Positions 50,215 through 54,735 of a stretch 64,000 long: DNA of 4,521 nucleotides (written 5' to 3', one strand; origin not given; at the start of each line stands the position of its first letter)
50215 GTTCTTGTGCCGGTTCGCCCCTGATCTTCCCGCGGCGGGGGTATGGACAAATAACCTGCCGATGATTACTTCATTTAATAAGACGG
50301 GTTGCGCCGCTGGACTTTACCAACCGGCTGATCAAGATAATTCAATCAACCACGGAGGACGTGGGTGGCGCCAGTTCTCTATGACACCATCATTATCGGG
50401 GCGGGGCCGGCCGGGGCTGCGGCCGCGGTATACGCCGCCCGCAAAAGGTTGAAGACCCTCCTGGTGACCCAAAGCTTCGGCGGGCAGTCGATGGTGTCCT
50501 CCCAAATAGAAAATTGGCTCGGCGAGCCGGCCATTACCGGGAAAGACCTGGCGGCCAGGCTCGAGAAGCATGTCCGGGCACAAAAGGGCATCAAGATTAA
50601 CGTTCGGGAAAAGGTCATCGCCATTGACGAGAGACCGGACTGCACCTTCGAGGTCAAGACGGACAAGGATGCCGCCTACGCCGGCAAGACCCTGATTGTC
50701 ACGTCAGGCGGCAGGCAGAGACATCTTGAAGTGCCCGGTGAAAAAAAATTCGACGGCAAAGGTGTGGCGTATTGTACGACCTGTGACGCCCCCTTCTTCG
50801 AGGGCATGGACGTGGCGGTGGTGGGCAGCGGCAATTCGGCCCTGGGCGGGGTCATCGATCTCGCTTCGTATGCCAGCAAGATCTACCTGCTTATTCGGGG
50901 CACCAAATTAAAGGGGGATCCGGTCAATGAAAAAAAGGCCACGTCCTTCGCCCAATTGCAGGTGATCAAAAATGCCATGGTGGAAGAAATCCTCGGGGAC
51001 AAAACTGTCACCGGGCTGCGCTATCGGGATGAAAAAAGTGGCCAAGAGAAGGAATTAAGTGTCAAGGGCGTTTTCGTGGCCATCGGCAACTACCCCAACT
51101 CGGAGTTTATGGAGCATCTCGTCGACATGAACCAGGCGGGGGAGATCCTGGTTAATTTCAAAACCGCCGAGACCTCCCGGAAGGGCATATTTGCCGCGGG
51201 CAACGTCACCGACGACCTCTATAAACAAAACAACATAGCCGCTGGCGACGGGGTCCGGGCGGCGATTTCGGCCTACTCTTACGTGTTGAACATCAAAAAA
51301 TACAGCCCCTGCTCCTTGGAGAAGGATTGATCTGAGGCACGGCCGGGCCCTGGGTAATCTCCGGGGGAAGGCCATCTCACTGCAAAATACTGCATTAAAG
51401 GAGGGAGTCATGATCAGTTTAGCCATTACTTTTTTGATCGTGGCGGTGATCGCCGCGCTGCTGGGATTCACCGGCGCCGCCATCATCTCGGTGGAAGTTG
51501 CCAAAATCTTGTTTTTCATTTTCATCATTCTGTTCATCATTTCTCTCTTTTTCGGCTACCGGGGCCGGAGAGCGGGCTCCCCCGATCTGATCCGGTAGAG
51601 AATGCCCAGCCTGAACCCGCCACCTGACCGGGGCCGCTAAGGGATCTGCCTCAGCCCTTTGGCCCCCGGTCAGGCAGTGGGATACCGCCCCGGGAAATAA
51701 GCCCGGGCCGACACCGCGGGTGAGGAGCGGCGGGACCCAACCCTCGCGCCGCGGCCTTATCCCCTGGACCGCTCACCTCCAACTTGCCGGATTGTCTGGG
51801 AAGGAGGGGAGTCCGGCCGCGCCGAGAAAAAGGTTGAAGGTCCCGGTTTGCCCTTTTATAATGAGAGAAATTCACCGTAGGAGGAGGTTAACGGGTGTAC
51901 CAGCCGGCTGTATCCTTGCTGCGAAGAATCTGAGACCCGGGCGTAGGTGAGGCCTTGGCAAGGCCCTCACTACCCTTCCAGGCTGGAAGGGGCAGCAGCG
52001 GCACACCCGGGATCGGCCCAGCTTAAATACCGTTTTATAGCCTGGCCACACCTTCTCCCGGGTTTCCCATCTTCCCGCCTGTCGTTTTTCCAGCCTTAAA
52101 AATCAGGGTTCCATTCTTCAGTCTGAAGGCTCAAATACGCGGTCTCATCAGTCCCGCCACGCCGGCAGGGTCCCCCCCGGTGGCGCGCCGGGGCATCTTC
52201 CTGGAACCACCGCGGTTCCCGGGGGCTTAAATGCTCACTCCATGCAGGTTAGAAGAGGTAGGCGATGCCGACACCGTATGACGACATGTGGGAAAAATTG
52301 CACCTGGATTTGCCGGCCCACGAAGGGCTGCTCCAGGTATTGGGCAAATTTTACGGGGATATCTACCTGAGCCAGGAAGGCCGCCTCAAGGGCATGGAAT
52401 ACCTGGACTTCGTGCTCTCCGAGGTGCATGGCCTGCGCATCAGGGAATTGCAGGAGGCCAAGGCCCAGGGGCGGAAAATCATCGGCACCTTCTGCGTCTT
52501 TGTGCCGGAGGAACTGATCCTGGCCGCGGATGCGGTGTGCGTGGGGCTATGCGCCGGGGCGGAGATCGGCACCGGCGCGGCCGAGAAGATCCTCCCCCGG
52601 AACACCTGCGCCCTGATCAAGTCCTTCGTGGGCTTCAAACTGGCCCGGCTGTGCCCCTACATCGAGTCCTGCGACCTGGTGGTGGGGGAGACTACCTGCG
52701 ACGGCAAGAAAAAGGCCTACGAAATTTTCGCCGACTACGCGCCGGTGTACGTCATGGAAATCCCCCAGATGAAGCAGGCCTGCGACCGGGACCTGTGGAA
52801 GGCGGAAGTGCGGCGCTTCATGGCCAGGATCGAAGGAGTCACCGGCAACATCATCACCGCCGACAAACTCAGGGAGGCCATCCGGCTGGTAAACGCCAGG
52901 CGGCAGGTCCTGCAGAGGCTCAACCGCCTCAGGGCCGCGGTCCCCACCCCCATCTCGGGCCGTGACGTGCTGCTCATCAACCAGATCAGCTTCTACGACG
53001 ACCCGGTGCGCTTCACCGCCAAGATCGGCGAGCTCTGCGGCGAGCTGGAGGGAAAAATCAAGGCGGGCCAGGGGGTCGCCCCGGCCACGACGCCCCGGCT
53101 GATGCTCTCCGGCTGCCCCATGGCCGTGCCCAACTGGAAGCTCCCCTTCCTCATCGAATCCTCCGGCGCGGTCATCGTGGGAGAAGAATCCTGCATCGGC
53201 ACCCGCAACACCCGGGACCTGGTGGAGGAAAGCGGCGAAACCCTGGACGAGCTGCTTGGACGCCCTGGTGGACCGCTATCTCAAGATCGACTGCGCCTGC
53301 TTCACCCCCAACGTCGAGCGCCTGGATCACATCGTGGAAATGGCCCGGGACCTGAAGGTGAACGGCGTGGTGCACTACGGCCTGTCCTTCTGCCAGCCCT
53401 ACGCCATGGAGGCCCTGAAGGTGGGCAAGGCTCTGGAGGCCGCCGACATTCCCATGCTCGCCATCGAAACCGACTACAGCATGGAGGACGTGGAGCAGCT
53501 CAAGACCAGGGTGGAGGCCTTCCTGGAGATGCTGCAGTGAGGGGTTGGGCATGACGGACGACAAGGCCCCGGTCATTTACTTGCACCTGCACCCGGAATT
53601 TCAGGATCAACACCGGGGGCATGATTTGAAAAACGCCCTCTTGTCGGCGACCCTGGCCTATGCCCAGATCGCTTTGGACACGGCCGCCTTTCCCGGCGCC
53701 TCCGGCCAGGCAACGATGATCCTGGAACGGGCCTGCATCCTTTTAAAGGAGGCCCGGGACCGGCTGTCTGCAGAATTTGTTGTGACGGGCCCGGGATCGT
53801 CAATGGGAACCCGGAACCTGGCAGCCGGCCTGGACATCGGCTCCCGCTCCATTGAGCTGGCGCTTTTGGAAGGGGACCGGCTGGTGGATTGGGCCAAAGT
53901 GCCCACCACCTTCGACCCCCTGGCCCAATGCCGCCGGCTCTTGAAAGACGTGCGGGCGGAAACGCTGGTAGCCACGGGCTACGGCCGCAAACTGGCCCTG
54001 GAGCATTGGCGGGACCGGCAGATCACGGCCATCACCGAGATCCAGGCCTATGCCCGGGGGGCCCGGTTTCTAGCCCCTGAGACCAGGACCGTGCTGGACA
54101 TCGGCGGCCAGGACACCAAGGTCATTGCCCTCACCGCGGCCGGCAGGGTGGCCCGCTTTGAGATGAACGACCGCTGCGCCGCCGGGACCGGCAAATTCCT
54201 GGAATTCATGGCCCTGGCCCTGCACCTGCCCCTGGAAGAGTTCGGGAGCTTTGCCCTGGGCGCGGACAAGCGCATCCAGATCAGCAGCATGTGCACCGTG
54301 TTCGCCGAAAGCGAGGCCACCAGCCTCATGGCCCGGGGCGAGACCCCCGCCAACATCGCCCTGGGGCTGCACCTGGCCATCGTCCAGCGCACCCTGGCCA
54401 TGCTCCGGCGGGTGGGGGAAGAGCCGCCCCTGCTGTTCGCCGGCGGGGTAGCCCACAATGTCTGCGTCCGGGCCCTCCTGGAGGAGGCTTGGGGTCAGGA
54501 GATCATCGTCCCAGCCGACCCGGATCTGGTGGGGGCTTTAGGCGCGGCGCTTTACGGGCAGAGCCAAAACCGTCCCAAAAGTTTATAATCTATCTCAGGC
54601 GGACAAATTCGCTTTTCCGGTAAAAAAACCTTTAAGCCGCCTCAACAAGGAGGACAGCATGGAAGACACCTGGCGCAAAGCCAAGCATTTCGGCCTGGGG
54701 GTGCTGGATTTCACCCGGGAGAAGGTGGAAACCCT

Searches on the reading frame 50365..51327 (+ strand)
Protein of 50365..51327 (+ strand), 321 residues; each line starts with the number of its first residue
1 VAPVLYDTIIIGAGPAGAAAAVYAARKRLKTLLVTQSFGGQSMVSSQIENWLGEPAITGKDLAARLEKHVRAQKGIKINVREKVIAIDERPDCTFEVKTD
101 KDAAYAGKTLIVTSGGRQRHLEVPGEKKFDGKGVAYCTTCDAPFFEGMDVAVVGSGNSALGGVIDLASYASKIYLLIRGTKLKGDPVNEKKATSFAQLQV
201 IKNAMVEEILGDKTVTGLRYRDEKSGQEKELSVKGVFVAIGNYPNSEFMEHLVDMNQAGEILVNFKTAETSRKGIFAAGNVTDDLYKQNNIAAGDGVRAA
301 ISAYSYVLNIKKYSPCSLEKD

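Call 48: search_protein_families(library=pfam, proteins=[window:50365-51327:+], max_evalue=0.00001)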
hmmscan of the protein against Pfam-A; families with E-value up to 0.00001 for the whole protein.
window:50365-51327:+ (321 aa): 7 families
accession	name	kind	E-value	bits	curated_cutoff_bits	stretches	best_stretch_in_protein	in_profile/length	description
PF07992.20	Pyr_redox_2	-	5.6e-39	134.7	26.1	1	6-294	1-289/291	Pyridine nucleotide-disulphide oxidoreductase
PF13738.12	Pyr_redox_3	-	1.2e-24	87.5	30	1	53-279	74-305/305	Pyridine nucleotide-disulphide oxidoreductase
PF03486.20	HI0933_like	-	5.3e-07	29.8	50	0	7-35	2-30/244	HI0933-like protein Rossmann domain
PF00890.30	FAD_binding_2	-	7.4e-07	29.1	20.4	0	7-45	1-41/414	FAD binding domain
PF00070.33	Pyr_redox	-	9.5e-07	29.7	22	0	150-221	2-80/82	Pyridine nucleotide-disulphide oxidoreductase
PF12831.13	FAD_oxidored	-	2e-06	27.8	27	1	7-76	1-74/416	FAD dependent oxidoreductase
PF01134.28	GIDA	-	2.5e-06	27.3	22.1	0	7-38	1-32/391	Glucose inhibited division protein A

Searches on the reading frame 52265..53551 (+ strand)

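Call 48: search_protein_families(library=pfam, proteins=[window:52265-53551:+], max_evalue=0.00001)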
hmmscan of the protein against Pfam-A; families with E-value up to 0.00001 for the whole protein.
window:52265-53551:+ (429 aa): 1 family
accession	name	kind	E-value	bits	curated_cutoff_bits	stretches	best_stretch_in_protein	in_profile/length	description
PF06050.19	HGD-D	-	6.6e-81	273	28.4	1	77-330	1-252/342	2-hydroxyglutaryl-CoA dehydratase, D-component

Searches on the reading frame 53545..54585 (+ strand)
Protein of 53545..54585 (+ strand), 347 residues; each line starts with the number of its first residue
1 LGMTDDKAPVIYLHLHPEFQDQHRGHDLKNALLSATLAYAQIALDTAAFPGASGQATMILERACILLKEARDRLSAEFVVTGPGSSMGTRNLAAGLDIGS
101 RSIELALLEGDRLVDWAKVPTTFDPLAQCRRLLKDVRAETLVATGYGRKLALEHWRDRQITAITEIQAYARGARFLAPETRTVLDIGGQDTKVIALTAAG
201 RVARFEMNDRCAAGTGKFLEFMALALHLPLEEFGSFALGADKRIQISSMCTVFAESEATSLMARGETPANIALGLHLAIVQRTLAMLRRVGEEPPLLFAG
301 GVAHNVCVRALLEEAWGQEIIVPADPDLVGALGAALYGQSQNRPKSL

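Call 48: search_protein_families(library=pfam, proteins=[window:53545-54585:+], max_evalue=0.00001)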
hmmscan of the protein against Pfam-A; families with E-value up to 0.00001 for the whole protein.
window:53545-54585:+ (347 aa): 1 family
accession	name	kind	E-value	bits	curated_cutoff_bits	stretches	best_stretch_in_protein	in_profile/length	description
PF01869.26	BcrAD_BadFG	-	1.8e-50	172.4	31.5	1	129-338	55-271/271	BadF/BadG/BcrA/BcrD ATPase family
